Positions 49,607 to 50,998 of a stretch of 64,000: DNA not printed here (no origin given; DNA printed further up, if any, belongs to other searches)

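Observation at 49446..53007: Compact operon: ACP, GcvT-family (folate-dependent aminomethyltransferase-like) enzyme, hotdog thioesterase, FabG-like reductase, FabD-like acyltransferase.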

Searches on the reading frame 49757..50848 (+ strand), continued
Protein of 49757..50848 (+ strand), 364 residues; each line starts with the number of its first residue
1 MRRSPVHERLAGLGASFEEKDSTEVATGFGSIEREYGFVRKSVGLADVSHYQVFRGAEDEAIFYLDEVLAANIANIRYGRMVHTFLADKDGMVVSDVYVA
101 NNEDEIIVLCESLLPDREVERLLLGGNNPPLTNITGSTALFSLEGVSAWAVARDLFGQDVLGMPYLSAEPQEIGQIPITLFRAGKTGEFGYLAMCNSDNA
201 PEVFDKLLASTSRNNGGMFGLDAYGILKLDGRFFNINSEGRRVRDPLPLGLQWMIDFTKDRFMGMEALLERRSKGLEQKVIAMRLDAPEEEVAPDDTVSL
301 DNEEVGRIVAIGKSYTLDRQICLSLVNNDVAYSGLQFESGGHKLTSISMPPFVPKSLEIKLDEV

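Call 55: find_encoding_contigs(protein=P0264, flank=8000, max_places=2)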
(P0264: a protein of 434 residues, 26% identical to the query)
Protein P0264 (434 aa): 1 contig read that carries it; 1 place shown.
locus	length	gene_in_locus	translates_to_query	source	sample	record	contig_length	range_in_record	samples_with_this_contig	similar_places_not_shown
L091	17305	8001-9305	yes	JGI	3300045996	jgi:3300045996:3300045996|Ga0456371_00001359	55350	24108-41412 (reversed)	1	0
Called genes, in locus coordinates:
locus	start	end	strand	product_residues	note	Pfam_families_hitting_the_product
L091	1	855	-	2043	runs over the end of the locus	PF00501:AMP-binding, PF13193:AMP-binding_C, PF00550:PP-binding, PF00668:Condensation, PF00501:AMP-binding, PF13489:Methyltransf_23, PF08241:Methyltransf_11, PF08242:Methyltransf_12, +3 more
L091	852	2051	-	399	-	PF07690:MFS_1, PF06779:MFS_4 (weak), PF00083:Sugar_tr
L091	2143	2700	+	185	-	-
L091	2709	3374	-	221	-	PF01381:HTH_3, PF13443:HTH_26, PF00717:Peptidase_S24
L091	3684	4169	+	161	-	-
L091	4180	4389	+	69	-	PF02599:CsrA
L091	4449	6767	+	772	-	PF00109:ketoacyl-synt, PF00108:Thiolase_N (faint), PF02801:Ketoacyl-synt_C, PF00109:ketoacyl-synt, PF02801:Ketoacyl-synt_C (weak)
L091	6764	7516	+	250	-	PF00106:adh_short, PF01370:Epimerase (weak), PF08659:KR, PF13561:adh_short_C2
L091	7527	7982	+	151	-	PF07977:FabA, PF22818:ApeI-like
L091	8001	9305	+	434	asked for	PF00550:PP-binding, PF01571:GCV_T, PF08669:GCV_T_C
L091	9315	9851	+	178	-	-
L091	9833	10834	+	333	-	PF00364:Biotin_lipoyl (faint), PF25917:BSH_RND, PF25919:BSH_CusB (weak), PF25973:BSH_CzcB, PF25984:BSH_YknX (weak), PF25881:HH_YBHG (weak), PF25963:Beta-barrel_AAEA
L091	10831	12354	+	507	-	PF00083:Sugar_tr, PF07690:MFS_1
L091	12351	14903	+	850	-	PF00501:AMP-binding, PF13193:AMP-binding_C (weak), PF00550:PP-binding, PF00975:Thioesterase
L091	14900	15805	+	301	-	PF01841:Transglut_core (weak)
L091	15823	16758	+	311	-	PF00291:PALP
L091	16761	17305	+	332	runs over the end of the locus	PF02423:OCD_Mu_crystall, PF01488:Shikimate_DH (weak)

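Call 59: find_encoding_contigs(protein=P0159, flank=8000, max_places=3)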
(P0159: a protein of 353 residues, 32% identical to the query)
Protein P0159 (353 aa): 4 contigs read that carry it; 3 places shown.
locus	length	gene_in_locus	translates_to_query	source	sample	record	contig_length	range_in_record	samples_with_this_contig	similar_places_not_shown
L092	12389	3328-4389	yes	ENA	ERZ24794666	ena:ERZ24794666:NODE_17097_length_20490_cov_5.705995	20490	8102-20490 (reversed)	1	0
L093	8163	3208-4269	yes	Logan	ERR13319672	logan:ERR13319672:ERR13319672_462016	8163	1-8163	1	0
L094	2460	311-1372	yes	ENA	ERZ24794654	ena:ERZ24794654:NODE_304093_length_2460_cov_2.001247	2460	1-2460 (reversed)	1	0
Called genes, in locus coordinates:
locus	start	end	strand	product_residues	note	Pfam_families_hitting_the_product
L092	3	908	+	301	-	?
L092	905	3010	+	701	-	PF00109:ketoacyl-synt, PF02801:Ketoacyl-synt_C, PF00109:ketoacyl-synt (weak)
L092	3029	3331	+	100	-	PF00550:PP-binding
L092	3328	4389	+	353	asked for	PF01571:GCV_T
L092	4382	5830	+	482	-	PF00890:FAD_binding_2 (weak), PF01266:DAO, PF01494:FAD_binding_3 (weak), PF01593:Amino_oxidase, PF12831:FAD_oxidored, PF13450:NAD_binding_8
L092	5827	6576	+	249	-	PF00106:adh_short, PF01370:Epimerase (weak), PF08659:KR, PF13561:adh_short_C2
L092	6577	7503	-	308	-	-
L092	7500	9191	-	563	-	PF19527:DUF6055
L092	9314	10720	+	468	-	PF03109:ABC1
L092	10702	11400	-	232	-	PF01726:LexA_DNA_bind, PF00717:Peptidase_S24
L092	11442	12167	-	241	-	-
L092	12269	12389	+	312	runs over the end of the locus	-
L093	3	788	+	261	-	?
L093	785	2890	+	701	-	PF00109:ketoacyl-synt, PF02801:Ketoacyl-synt_C, PF00109:ketoacyl-synt (weak)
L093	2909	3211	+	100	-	PF00550:PP-binding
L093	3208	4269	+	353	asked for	PF01571:GCV_T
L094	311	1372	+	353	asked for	PF01571:GCV_T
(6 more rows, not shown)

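Call 60: find_encoding_contigs(protein=P0184, flank=8000, max_places=3)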
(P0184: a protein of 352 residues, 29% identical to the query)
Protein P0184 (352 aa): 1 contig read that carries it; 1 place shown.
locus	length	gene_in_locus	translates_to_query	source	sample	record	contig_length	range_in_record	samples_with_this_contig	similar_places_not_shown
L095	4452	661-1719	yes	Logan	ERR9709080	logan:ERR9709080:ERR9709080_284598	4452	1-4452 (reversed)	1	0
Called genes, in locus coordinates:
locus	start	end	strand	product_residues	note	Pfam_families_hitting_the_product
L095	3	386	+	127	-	?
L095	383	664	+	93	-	PF00550:PP-binding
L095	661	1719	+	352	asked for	PF01571:GCV_T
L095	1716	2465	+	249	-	PF00106:adh_short, PF08659:KR, PF13561:adh_short_C2, PF23441:SDR (weak)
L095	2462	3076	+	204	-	PF07977:FabA, PF22818:ApeI-like (faint)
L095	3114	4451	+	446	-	?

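Call 65: list_cluster_members(proteins=[P0236, P0176, P0238, P0205, P0244, P0212, P0231, P0209, P0159, P0184])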
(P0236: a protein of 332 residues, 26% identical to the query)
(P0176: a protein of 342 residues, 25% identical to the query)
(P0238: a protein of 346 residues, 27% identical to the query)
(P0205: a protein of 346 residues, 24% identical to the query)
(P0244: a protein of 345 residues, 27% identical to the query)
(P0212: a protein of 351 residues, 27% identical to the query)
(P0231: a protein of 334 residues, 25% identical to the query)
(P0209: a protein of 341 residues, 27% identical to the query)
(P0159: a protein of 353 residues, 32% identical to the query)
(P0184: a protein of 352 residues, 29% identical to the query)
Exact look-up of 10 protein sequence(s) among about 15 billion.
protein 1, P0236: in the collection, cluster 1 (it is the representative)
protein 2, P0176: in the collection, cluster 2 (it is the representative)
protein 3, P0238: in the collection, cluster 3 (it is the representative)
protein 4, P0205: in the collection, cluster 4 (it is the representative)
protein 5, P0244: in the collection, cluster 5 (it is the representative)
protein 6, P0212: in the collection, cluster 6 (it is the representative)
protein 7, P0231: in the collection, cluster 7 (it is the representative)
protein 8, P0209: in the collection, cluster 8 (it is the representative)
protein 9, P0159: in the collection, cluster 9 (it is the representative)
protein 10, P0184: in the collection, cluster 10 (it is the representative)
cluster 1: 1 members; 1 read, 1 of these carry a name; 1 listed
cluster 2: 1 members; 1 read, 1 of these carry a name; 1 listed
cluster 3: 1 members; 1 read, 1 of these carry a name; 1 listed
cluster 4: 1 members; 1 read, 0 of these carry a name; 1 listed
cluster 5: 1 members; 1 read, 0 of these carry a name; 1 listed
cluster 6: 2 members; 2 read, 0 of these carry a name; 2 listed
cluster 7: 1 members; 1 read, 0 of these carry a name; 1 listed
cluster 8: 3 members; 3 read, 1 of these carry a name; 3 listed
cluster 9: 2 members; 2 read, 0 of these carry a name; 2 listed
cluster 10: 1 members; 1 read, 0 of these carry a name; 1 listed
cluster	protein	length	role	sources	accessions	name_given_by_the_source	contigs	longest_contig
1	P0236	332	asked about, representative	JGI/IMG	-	glycine cleavage system aminomethyltransferase T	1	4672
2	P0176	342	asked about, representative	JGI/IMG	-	aminomethyltransferase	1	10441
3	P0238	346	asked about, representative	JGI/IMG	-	glycine cleavage system aminomethyltransferase T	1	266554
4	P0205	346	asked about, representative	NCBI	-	-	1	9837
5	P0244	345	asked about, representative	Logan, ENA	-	-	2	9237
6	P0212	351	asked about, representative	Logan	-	-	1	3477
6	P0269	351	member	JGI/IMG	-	-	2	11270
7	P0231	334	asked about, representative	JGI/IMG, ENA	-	-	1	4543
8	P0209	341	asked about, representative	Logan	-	-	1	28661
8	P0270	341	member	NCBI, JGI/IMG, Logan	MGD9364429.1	MAG: glycine cleavage T C-terminal barrel domain-containing protein [Desulfobacteraceae ... | glycine cleavage system aminomethyltransferase T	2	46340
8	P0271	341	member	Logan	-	-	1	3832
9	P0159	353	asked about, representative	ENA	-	-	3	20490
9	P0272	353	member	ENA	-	-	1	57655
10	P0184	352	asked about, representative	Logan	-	-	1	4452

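Call 66: search_dna_similar(query=window:49757-50848:+, collection=plasmids, mode=protein, max_evalue=1e-8, max_rows=25)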
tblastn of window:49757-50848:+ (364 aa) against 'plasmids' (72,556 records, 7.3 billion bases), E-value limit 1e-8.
Records with a match: 273; places in all: 296; records where one place covers at least 80% of the query: 271.
Best place of each record, by identity: <60% 273.
By first word of the organism name: Sinorhizobium 70; Bacillus 27; Acinetobacter 20; Paracoccus 16; Rhizobium 14; Arthrobacter 10; Ensifer 9; Aminobacter 9; Phaeobacter 8; Shinella 7; and 48 more.
By predicted mobility (MOB-suite, as given by PLSDB): non-mobilizable 138; mobilizable 86; conjugative 49.
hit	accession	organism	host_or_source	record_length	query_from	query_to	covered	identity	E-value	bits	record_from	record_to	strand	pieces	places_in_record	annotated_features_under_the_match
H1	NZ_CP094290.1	Georgenia sp. TF02-10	microbe culture isolated from granite ...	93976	1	353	97%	26.6%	5e-16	87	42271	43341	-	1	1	gcvT: glycine cleavage system aminomethyltransferase GcvT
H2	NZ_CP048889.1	Priestia megaterium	culture,agricultural soil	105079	2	361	99%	25.6%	3e-25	114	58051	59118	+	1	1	glycine cleavage T C-terminal barrel domain-containing protein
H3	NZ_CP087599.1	Paracoccus sp. MA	cell culture,soil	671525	1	359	99%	25.5%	5e-14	81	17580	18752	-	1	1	FAD-dependent oxidoreductase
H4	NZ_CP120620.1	Priestia megaterium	cell culture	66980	2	361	99%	25.3%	3e-25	114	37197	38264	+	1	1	glycine cleavage T C-terminal barrel domain-containing protein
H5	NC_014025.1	Priestia megaterium QM B1551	-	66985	2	361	99%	25.3%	3e-25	114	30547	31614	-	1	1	glycine cleavage T C-terminal barrel domain-containing protein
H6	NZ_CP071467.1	Priestia megaterium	whole organism,Hypersaline environment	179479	2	361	99%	25.3%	3e-25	114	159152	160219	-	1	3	glycine cleavage T C-terminal barrel domain-containing protein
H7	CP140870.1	Rhizobium ruizarguesonis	Trifolium pratense,whole organism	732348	1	361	99%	25.2%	3e-14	82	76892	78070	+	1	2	FAD-dependent oxidoreductase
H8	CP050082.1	Rhizobium leguminosarum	Trifolium pratense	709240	1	361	99%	25.2%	1e-13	80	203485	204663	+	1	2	FAD-dependent oxidoreductase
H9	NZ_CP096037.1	Rhodococcus pyridinivorans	cell culture,soil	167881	4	356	97%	25.7%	4e-13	78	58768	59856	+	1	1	gcvT: glycine cleavage system aminomethyltransferase GcvT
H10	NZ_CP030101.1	Listeria monocytogenes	Environment,water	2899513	1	356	98%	25.2%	1e-18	95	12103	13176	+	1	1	none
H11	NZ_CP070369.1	Paracoccus methylovorus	whole organism,grassland soil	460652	1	352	97%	25.4%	4e-15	84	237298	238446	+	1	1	FAD-dependent oxidoreductase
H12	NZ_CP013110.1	Sinorhizobium americanum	Vachellia farnesiana,cell culture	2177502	1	361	99%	24.6%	6e-17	90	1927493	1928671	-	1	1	record has no annotation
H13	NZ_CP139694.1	Limimaricola variabilis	Bacterial Culture,hydrothermal vent ...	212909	2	358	98%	24.7%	2e-10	70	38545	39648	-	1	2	gcvT: glycine cleavage system aminomethyltransferase GcvT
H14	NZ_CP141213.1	Sinorhizobium meliloti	alfalfa,Isolate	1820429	1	362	99%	24.4%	1e-15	86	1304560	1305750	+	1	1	none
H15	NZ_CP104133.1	Sinorhizobium sp. K101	Phaseolus vulgaris,cell ...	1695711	1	362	99%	24.4%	3e-15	85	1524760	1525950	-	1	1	none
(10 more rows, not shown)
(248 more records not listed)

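Call 67: get_annotated_region(hit=H5, flank=12000)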
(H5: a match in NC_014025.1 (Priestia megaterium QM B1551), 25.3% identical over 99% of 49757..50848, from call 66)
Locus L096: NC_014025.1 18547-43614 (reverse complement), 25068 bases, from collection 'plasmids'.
description: Priestia megaterium QM B1551 plasmid pBM500, complete sequence
organism: Priestia megaterium QM B1551 (NCBI taxid 545693)
taxonomy: Bacteria; Bacillota; Bacilli; Bacillales; Bacillaceae; Priestia; Priestia megaterium; Priestia megaterium QM B1551
host: -; source: -; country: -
typing (MOB-suite, as given by PLSDB): non-mobilizable; replicon rep_cluster_385
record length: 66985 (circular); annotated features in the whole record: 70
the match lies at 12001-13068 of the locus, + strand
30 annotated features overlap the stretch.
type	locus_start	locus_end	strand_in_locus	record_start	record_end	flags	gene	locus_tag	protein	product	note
CDS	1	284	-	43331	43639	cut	-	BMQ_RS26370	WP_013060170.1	general stress protein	-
CDS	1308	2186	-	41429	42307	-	-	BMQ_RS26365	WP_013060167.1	DMT family transporter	GO:0055085 - transmembrane transport [Evidence IEA]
CDS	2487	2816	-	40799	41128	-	csaA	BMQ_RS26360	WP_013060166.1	chaperone CsaA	-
CDS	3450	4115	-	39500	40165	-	-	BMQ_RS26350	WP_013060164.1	DUF2711 family protein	-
CDS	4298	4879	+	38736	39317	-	-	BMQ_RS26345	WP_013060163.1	metalloregulator ArsR/SmtB family transcription factor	GO:0006355 - regulation of DNA-templated transcription [Evidence IEA]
CDS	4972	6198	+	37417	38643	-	-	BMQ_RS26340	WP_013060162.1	MFS transporter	GO:0055085 - transmembrane transport [Evidence IEA]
CDS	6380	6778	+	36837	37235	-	-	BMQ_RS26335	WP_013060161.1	GNAT family N-acetyltransferase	-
CDS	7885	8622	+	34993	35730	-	-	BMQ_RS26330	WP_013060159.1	SDR family oxidoreductase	-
CDS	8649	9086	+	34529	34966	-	-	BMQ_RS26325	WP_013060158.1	acyl-CoA thioesterase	-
CDS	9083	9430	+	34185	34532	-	-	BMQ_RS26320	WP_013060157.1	4'-phosphopantetheinyl transferase superfamily protein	-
CDS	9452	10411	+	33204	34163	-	-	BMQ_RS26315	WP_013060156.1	ACP S-malonyltransferase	GO:0006633 - fatty acid biosynthetic process [Evidence IEA]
CDS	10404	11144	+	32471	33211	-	fabG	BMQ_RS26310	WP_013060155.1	3-oxoacyl-[acyl-carrier-protein] reductase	GO:0006633 - fatty acid biosynthetic process [Evidence IEA]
CDS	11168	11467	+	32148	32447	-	-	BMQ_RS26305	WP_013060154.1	phosphopantetheine-binding protein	-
CDS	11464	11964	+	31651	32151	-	fabZ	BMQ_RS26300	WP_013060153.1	3-hydroxyacyl-ACP dehydratase FabZ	-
CDS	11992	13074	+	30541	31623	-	-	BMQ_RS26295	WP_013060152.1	glycine cleavage T C-terminal barrel domain-containing protein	-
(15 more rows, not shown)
